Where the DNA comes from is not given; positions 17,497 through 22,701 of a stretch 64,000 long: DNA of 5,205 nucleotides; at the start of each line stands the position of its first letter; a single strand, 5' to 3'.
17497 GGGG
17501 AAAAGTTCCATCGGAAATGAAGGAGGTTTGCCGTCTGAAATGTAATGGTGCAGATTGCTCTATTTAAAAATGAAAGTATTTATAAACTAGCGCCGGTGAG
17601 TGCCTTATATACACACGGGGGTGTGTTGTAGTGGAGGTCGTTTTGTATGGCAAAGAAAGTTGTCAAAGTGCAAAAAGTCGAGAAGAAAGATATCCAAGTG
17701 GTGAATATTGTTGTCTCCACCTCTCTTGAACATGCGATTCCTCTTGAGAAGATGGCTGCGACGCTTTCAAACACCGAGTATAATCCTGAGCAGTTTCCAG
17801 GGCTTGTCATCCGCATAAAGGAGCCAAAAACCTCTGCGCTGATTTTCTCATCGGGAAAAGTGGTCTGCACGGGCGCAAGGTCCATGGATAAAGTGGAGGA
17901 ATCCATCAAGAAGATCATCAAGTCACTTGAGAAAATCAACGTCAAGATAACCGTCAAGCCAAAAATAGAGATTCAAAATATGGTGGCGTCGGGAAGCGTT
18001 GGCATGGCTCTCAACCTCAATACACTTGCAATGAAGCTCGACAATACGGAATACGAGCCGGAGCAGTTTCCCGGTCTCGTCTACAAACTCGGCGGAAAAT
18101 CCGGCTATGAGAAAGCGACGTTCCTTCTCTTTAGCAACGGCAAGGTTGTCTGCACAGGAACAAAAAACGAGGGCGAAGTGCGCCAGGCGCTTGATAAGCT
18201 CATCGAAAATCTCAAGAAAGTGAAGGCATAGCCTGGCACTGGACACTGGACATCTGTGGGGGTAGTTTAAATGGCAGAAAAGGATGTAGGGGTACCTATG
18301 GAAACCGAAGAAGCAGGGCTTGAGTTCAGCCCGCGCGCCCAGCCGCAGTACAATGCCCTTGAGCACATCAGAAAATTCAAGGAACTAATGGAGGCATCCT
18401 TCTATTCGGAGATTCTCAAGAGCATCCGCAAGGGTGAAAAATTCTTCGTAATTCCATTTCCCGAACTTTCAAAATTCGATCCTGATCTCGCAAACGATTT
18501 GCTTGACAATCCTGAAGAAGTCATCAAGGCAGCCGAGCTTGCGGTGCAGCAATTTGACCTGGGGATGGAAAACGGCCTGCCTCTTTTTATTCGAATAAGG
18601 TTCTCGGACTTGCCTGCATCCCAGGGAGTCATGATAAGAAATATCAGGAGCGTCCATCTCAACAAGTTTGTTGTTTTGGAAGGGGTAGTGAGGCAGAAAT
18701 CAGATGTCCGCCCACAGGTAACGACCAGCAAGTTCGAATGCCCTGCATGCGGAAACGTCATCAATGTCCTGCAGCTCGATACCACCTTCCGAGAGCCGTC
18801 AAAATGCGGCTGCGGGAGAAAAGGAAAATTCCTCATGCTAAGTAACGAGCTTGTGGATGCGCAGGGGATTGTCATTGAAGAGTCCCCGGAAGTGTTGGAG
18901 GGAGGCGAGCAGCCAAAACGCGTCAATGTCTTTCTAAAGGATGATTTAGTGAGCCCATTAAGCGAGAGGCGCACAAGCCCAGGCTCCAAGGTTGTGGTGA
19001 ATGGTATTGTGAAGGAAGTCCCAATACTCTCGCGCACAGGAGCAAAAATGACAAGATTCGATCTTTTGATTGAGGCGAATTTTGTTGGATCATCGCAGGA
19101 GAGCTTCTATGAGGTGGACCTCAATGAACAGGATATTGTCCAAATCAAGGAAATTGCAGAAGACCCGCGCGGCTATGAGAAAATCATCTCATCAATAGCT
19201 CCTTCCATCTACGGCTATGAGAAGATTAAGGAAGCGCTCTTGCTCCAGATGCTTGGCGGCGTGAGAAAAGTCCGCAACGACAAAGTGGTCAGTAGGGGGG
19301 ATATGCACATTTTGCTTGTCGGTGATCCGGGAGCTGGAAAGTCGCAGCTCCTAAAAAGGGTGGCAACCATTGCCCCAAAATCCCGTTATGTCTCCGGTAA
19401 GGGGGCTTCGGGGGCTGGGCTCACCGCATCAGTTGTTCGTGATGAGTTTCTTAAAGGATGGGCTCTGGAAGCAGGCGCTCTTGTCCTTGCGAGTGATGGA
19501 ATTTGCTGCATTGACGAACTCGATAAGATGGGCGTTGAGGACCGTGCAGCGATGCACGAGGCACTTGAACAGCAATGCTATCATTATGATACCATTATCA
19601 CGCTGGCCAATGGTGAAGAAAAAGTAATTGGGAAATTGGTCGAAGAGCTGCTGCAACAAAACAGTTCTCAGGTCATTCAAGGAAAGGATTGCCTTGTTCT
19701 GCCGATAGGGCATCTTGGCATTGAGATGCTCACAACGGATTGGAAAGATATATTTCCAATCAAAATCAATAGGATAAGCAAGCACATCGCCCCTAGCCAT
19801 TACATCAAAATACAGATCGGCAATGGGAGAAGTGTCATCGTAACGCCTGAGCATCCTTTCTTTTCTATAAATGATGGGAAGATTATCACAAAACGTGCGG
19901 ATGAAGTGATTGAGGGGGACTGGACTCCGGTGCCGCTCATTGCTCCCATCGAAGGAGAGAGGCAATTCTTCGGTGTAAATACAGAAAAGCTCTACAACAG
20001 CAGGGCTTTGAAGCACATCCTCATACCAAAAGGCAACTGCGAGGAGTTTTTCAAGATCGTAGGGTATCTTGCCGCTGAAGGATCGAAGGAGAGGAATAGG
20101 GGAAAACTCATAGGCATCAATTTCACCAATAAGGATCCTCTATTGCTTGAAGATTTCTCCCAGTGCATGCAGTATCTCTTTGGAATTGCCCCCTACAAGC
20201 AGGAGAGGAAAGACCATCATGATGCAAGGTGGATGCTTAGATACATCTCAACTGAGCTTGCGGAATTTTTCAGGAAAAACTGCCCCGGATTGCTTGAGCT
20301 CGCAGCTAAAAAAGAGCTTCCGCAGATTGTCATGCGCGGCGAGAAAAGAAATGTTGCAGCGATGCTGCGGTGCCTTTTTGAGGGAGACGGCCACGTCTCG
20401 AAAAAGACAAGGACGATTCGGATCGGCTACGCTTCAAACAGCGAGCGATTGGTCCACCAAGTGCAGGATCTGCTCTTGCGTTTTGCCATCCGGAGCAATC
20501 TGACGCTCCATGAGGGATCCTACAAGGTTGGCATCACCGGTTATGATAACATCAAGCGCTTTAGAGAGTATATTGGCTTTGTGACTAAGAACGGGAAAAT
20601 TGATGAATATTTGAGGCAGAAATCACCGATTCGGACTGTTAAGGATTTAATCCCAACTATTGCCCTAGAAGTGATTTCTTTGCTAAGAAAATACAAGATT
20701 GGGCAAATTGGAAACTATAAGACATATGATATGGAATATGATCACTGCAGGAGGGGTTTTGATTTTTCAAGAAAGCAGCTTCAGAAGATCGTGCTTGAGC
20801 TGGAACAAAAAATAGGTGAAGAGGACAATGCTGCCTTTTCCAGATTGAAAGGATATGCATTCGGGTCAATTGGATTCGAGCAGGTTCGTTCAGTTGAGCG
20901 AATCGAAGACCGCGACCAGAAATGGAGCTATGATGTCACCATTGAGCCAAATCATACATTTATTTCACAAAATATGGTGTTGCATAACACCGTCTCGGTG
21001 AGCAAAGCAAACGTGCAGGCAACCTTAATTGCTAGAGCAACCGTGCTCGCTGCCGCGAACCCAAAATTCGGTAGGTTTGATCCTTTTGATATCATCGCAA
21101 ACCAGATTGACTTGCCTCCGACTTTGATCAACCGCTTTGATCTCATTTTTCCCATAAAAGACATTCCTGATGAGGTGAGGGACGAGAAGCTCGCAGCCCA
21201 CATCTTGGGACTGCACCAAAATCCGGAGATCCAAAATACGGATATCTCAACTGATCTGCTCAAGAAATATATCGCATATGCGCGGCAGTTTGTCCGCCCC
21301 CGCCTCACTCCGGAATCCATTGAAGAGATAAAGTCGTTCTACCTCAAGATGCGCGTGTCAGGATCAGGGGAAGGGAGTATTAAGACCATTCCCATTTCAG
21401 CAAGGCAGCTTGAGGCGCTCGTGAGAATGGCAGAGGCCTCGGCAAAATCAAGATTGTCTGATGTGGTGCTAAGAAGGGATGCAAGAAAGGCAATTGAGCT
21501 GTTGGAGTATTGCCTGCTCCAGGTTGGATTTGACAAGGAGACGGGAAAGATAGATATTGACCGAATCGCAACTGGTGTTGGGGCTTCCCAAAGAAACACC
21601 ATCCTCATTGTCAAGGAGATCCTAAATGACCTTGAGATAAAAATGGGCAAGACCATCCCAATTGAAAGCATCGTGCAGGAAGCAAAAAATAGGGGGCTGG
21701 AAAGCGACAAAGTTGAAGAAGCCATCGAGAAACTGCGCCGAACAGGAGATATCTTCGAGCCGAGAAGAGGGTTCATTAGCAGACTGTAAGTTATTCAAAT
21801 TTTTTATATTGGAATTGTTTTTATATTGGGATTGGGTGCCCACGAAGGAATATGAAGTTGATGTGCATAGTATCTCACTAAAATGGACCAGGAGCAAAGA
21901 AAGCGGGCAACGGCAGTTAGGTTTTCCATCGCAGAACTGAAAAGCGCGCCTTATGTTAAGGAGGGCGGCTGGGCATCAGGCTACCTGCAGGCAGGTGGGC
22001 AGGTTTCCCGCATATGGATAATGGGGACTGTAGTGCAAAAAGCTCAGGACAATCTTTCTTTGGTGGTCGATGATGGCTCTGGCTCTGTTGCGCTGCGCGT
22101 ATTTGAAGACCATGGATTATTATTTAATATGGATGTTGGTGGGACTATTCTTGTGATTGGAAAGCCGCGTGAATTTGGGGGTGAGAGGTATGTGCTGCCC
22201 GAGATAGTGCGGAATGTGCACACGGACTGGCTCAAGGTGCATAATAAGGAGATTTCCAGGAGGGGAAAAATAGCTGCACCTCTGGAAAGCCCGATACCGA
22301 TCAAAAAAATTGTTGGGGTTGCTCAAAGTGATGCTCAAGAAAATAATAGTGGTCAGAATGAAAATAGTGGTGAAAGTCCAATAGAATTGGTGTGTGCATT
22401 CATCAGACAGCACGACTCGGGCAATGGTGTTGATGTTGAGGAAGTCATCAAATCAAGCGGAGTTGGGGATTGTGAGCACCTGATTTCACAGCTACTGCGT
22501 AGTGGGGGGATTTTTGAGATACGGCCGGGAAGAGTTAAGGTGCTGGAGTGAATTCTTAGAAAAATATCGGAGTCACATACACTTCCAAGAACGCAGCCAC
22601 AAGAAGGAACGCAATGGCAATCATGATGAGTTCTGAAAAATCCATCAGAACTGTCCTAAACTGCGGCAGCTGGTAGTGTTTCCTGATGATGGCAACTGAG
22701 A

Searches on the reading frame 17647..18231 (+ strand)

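Call 47: search_protein_families(library=pfam, proteins=[window:17647-18231:+])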
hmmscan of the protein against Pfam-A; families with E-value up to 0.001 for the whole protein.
window:17647-18231:+ (194 aa): 2 families
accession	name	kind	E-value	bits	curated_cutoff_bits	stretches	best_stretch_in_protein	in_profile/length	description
PF00352.27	TBP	-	4.6e-60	199.9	22.9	2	15-96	1-84/85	Transcription factor TFIID (or TATA-binding protein, TBP)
PF11858.14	DUF3378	-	0.00014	22.4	27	0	33-79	11-56/76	Domain of unknown function (DUF3378)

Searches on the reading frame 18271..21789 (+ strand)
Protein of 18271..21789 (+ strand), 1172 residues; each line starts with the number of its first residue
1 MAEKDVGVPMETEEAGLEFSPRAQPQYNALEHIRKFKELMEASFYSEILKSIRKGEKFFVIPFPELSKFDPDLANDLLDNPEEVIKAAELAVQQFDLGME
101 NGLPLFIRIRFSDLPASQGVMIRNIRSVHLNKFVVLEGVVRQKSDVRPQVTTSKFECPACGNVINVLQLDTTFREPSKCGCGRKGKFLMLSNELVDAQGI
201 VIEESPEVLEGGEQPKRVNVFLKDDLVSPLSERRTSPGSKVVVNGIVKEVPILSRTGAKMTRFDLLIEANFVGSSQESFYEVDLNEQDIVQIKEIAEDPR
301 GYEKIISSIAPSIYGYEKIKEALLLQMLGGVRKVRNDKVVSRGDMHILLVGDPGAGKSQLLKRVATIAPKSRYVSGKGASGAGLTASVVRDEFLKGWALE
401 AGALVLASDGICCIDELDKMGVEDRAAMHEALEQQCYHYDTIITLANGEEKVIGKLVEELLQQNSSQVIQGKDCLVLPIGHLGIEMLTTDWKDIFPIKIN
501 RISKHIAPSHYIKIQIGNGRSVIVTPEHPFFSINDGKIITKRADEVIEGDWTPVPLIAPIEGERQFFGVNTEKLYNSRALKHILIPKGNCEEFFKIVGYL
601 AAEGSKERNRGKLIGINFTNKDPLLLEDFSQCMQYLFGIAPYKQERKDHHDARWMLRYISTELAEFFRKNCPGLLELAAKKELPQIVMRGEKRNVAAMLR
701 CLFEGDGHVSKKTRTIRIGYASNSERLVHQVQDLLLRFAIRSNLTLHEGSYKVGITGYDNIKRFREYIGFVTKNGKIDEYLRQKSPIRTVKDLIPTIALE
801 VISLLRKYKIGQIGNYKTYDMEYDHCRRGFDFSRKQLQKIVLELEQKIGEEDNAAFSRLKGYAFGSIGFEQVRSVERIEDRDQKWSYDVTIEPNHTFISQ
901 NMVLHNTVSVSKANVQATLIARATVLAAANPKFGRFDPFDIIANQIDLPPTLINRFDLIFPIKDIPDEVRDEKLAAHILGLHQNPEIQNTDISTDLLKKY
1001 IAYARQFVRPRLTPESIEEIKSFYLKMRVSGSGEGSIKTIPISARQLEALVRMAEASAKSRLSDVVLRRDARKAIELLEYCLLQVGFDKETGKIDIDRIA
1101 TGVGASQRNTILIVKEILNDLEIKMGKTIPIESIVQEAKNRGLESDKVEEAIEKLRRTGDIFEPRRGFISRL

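Call 47: search_protein_families(library=pfam, proteins=[window:18271-21789:+])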
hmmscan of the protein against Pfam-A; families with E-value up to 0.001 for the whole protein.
window:18271-21789:+ (1172 aa): 11 families
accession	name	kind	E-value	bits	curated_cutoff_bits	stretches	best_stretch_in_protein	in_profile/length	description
PF00493.29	MCM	-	2.2e-85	285.8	23.3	2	290-436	3-149/224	MCM P-loop domain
PF14528.11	LAGLIDADG_3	-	1.1e-26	93.3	22.5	2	695-769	3-82/82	LAGLIDADG-like domain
PF17855.7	MCM_lid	-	2.9e-25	89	27.4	1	995-1081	1-86/87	MCM AAA-lid domain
PF17207.9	MCM_OB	-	3.6e-22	78.9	24.8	1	122-250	2-125/126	MCM OB domain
PF14890.11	Intein_splicing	-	1.4e-16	61.1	35.8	1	443-906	1-155/155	Intein splicing domain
PF14551.11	MCM_N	-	8.2e-07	29.8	24.9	1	32-95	7-72/95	MCM N-terminal domain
PF21120.3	MCM_WH_arc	-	7.7e-06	26.3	26.1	1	1112-1169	4-62/63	Archaeal MCM, winged-helix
PF01078.27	Mg_chelatase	-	2.1e-05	24.4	20.3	0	334-371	12-49/207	Magnesium chelatase, subunit ChlI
PF13191.12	AAA_16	-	0.00024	22.1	32.6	1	340-434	19-122/167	AAA ATPase domain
PF22798.2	DUF5817_CT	-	0.00038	20.7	29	0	1132-1165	16-49/54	DUF5817, C-terminal domain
PF07728.20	AAA_5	-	0.00049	20.6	22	0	346-438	1-96/139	AAA domain (dynein-related subfamily)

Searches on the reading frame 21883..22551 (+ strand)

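Call 47: search_protein_families(library=pfam, proteins=[window:21883-22551:+])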
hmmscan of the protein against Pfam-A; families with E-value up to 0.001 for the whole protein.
window:21883-22551:+ (222 aa): 2 families
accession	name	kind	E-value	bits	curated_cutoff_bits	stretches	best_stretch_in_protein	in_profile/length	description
PF01336.31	tRNA_anti-codon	-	0.00057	20.2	27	0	44-102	1-64/75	OB-fold nucleic acid binding domain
PF16100.11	RMI2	-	0.0007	19.8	29.4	0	37-75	34-73/132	RecQ-mediated genome instability protein 2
